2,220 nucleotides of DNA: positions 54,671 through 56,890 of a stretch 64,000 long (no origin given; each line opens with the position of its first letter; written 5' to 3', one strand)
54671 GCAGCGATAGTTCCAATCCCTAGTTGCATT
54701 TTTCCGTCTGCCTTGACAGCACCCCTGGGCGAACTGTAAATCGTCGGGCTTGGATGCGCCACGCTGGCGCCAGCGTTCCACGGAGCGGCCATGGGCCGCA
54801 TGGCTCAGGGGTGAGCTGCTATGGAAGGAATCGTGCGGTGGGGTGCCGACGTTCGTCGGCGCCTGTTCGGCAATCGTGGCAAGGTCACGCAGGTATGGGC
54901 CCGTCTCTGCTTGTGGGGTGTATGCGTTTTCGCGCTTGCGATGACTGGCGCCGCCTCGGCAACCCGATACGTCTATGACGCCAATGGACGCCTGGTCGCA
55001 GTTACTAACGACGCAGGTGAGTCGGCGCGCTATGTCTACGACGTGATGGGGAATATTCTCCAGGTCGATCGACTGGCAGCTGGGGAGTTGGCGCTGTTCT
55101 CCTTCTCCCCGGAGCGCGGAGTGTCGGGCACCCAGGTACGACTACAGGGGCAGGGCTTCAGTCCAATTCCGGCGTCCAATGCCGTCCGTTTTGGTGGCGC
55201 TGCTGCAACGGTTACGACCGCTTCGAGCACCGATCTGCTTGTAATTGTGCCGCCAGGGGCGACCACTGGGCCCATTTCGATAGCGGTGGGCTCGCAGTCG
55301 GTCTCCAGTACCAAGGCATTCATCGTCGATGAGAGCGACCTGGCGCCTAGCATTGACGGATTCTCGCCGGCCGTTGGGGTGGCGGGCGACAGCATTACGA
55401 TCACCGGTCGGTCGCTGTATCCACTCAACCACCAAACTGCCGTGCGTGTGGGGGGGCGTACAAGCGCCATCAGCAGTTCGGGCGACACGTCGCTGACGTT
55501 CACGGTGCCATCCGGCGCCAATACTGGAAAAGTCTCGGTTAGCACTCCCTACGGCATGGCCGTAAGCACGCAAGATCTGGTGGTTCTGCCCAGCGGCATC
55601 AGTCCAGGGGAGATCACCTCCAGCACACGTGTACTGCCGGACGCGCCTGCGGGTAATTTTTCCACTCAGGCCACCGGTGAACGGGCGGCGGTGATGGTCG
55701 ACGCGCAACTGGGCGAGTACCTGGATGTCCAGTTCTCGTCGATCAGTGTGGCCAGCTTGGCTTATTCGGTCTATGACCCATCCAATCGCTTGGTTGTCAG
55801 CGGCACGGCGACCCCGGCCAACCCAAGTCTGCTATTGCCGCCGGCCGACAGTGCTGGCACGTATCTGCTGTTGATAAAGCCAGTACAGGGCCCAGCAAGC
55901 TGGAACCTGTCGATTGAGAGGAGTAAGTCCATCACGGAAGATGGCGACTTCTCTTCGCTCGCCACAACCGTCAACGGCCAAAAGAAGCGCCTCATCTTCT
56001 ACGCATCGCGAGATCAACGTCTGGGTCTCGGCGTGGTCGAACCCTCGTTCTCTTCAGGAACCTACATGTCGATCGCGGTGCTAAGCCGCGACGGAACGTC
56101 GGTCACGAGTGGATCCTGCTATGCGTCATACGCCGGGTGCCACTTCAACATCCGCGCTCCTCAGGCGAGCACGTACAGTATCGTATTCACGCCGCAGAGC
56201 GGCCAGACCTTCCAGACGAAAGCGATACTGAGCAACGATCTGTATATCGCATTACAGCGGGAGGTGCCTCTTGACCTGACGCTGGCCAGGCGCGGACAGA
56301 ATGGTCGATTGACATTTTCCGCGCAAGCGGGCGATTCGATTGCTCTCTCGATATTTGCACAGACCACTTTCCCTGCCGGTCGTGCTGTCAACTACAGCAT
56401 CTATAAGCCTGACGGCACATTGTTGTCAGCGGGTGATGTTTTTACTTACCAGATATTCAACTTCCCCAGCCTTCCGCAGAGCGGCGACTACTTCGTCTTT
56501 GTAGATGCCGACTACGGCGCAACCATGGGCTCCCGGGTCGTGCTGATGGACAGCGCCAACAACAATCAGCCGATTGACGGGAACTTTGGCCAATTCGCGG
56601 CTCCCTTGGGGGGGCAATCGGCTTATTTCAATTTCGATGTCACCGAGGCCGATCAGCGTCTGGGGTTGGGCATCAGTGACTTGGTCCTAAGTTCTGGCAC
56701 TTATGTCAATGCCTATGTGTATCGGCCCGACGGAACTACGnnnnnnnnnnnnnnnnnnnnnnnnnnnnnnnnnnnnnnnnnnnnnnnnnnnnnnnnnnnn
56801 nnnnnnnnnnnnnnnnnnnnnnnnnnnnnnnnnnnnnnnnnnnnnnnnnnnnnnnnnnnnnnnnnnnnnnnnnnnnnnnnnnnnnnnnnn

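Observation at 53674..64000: Candidate undescribed Sec-dependent RHS delivery/adhesion system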

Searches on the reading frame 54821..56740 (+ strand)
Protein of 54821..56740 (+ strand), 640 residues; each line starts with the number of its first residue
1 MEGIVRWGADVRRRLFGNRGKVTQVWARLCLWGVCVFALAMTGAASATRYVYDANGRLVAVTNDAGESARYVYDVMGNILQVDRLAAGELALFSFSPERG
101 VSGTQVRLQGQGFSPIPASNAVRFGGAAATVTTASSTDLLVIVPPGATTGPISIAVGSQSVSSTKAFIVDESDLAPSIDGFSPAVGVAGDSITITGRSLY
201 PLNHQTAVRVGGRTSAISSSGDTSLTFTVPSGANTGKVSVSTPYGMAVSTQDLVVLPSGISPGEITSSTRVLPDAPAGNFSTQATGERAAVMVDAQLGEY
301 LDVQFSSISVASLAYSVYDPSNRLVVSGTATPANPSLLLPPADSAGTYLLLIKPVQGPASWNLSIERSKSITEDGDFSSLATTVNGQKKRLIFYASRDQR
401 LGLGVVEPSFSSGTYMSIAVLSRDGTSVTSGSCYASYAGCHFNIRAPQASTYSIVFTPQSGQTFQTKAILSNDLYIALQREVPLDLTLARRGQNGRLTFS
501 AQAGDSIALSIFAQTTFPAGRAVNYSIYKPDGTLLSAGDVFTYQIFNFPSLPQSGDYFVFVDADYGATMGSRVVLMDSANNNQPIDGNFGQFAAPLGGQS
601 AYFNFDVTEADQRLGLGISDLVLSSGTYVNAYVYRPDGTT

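Call 61: predict_structure(alignment_id=A4)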
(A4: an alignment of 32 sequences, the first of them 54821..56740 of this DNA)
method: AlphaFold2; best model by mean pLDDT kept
length: 640 residues; sequences in the alignment: 32
mean_pLDDT: 87.0   pTM: 0.70
mean pLDDT of the five models: 87.0, 86.2, 86.1, 85.4, 84.7
residues with pLDDT >= 90: 390; 70-90: 185; 50-70: 36; < 50: 29
segments of 3 or more residues with pLDDT < 50: 1-23, 41-46
pLDDT, mean of each block of 10 residues (from residue 1): 36 36 54 65 56 81 83 79 85 88 90 92 93 93 89 93 86 82 94 91 80 86 91 90 90 93 93 95 95 96 96 96 94 95 94 95 97 96 96 97 96 95 94 94 96 96 96 95 93 96 90 91 97 95 87 96 95 82 69 70 77 81 80 77
secondary structure, 60 per line:
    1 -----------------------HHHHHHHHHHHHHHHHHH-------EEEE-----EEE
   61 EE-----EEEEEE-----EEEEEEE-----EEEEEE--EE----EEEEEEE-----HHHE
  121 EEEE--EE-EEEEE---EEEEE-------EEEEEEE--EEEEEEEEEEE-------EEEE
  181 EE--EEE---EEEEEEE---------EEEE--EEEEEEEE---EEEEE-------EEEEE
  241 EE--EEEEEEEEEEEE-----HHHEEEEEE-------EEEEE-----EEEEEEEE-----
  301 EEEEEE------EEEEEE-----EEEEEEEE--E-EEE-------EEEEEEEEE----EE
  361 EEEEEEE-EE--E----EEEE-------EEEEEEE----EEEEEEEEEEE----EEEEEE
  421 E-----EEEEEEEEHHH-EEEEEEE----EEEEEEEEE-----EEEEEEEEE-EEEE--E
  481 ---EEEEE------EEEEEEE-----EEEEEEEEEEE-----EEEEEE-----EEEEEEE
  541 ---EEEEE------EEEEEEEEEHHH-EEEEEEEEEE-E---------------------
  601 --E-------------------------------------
elements in order: H24-41 E49-52 E58-62 E68-73 E79-85 E91-96 E105-111 E120-124 E130-134 E138-142 E150-156 E159-169 E177-182 E185-187 E191-197 E207-210 E213-220 E224-228 E236-242 E245-256 E265-270 E278-282 E288-295 E301-306 E313-318 E324-331 E336-338 E346-354 E359-367 E378-381 E389-395 E400-410 E415-421 E427-434 E439-445 E450-458 E464-472 E474-477 E484-488 E495-501 E507-517 E523-528 E534-540 E544-548 E555-563 E568-577

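Call 65: fold_search(model_id=the predicted structure, library=pdb)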
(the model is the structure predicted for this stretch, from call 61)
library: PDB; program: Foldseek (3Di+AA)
matches with E <= 10: 1686; with E <= 0.001: 230
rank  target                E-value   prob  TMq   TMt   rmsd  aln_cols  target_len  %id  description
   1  2qql_A                3.0e-09  1.00  0.15  0.16  15.3       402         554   10  Neuropilin-2 a1a2b1b2 Domains in Complex with a Semaphorin-Blocking Fab (released 2007-11-20)
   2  2qqk_A                7.0e-09  1.00  0.15  0.17  15.6       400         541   10  Neuropilin-2 a1a2b1b2 Domains in Complex with a Semaphorin-Blocking Fab (released 2007-11-20)
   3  5e7g_A                1.4e-08  1.00  0.21  0.28  15.7       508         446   11  Crystal structure of Bacova_02650 with xylogluco-oligosaccharide (released 2016-05-04)
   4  6e57_D                1.4e-08  1.00  0.12  0.19  18.6       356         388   16  Bacteroides ovatus mixed-linkage glucan utilization locus (MLGUL) SGBP-B in complex with mixed-linkage heptasaccharide (released 2019-05-29)
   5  8ziy_A                1.5e-08  1.00  0.15  0.16  20.5       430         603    9  trypsinogen-EP-E574A (released 2025-05-21)
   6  9ba4_A                3.4e-08  1.00  0.14  0.11  27.6       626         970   12  Full-length cross-linked Contactin 2 (CNTN2) (released 2024-07-17)
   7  8w7n                  4.6e-08  1.00  0.13  0.09  29.1       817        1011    7  Crystal structure of the in-cell Cry1Aa purified from Bacillus thuringiensis (released 2024-03-06)
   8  8h3u_A                5.0e-08  1.00  0.16  0.17  22.3       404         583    8  Inhibitor-bound EP, polyA model (released 2022-11-23)
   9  7ad7_B                5.0e-08  1.00  0.12  0.12  37.3       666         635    9  Crystal structure of human complement C5 in complex with the K8 bovine knob domain peptide. (released 2021-03-10)
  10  8zi4_A                6.3e-08  1.00  0.16  0.16  21.9       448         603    8  Cryo-EM structure of wtEP-trypsinogen (released 2025-05-21)
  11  6rqj_B                7.6e-08  1.00  0.14  0.14  36.3       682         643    9  Structure of human complement C5 complexed with tick inhibitors OmCI, RaCI1 and CirpT1 (released 2020-01-08)
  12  4pbx                  9.7e-08  1.00  0.10  0.11  37.3       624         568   11  Crystal structure of the six N-terminal domains of human receptor protein tyrosine phosphatase sigma (released 2014-11-12)
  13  6e57_C                1.4e-07  1.00  0.12  0.19  18.4       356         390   18  Bacteroides ovatus mixed-linkage glucan utilization locus (MLGUL) SGBP-B in complex with mixed-linkage heptasaccharide (released 2019-05-29)
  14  4gz9_A                1.5e-07  1.00  0.14  0.15  15.1       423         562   10  Mouse Neuropilin-1, extracellular domains 1-4 (a1a2b1b2) (released 2012-10-17)
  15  6e57_B                1.5e-07  1.00  0.12  0.19  20.2       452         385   11  Bacteroides ovatus mixed-linkage glucan utilization locus (MLGUL) SGBP-B in complex with mixed-linkage heptasaccharide (released 2019-05-29)
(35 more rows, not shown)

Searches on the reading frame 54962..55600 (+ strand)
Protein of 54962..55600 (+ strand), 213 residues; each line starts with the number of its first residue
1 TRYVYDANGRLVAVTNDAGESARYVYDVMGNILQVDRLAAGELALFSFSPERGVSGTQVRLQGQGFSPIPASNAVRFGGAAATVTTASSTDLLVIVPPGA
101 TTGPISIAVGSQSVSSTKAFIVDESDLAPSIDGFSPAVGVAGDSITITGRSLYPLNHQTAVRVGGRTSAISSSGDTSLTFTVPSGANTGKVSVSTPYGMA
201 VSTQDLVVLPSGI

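Call 76: search_protein_representatives(protein=window:54962-55600:+)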
Query: 213 residues. Proteins with E-value up to 0.001 (for the whole library): 24268; up to 1e-10: 9350; up to 1e-30: 1768. The best 150 are listed.
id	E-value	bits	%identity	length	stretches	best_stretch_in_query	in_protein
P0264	1.0e-256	860.7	38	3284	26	45-211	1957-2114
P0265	9.2e-217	730.3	38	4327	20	35-209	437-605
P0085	1.9e-196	664.0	37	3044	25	45-211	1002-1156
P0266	1.3e-190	645.0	42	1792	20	45-193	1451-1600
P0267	1.9e-190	644.5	44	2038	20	45-151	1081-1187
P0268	4.6e-184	623.7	39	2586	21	44-200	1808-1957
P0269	3.6e-175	594.6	39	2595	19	45-211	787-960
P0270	4.6e-162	551.9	36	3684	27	45-211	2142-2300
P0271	5.4e-162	551.7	39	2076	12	45-210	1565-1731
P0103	9.4e-149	508.5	43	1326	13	1-122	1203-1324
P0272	4.7e-145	496.4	39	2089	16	45-205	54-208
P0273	5.4e-144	492.9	38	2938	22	45-210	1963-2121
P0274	9.6e-140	479.1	38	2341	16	45-209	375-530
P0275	1.1e-137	472.3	37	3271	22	44-210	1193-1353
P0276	7.3e-137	469.7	42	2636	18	46-150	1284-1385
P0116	1.2e-112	390.6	35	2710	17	3-210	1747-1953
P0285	1.4e-108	377.4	39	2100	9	3-209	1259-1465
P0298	4.4e-99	346.4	35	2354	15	3-207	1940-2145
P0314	1.4e-90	318.7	40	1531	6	3-208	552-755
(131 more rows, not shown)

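Call 86: search_protein_families(library=pfam, proteins=[P0285, P0298, P0314], max_evalue=0.001)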
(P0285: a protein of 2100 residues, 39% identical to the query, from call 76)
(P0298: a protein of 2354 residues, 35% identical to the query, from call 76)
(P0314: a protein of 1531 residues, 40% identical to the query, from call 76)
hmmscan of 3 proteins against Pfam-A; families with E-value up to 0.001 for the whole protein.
P0285 (2100 aa): 4 families
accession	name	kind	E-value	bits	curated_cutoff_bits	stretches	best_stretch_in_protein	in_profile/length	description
PF01833.30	TIG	-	7.6e-115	375.6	20.9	11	514-591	1-83/84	IPT/TIG domain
PF13290.12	CHB_HEX_C_1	-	8.7e-19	67.7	22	1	439-503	1-65/67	Chitobiase/beta-hexosaminidase C-terminal domain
PF13287.12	Fn3_assoc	-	1.4e-14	54.4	23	1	450-507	1-58/59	Fn3 associated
PF05593.20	RHS_repeat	-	3.9e-08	34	22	1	1261-1291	1-31/38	RHS Repeat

P0298 (2354 aa): 6 families
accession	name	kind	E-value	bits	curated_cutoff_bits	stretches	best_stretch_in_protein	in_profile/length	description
PF01833.30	TIG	-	1.2e-157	512.8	20.9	19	613-690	1-83/84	IPT/TIG domain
PF13620.12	CarboxypepD_reg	-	2.5e-25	89.1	32.3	2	1851-1930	2-81/82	Carboxypeptidase regulatory-like domain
PF13715.12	CarbopepD_reg_2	-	2.7e-10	40.6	32.2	2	1851-1931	1-77/88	CarboxypepD_reg-like domain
PF17210.9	SdrD_B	-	2.6e-08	34.5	29.7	2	1857-1917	17-78/112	SdrD B-like domain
PF17802.7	SpaA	-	5.6e-06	26.9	23.1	0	1867-1923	19-82/91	Prealbumin-like fold domain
PF05593.20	RHS_repeat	-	1.1e-05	26.2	22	1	1942-1973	1-32/38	RHS Repeat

P0314 (1531 aa): 3 families
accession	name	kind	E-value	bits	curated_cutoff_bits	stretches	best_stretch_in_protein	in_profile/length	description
PF01833.30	TIG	-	4.6e-91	299.4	20.9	8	384-462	1-83/84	IPT/TIG domain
PF01835.25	MG2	-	1.5e-08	35.3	32.8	0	250-299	44-96/96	MG2 domain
PF20144.5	TIG_SUH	-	0.0006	20.4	24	0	136-195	2-58/94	TIG domain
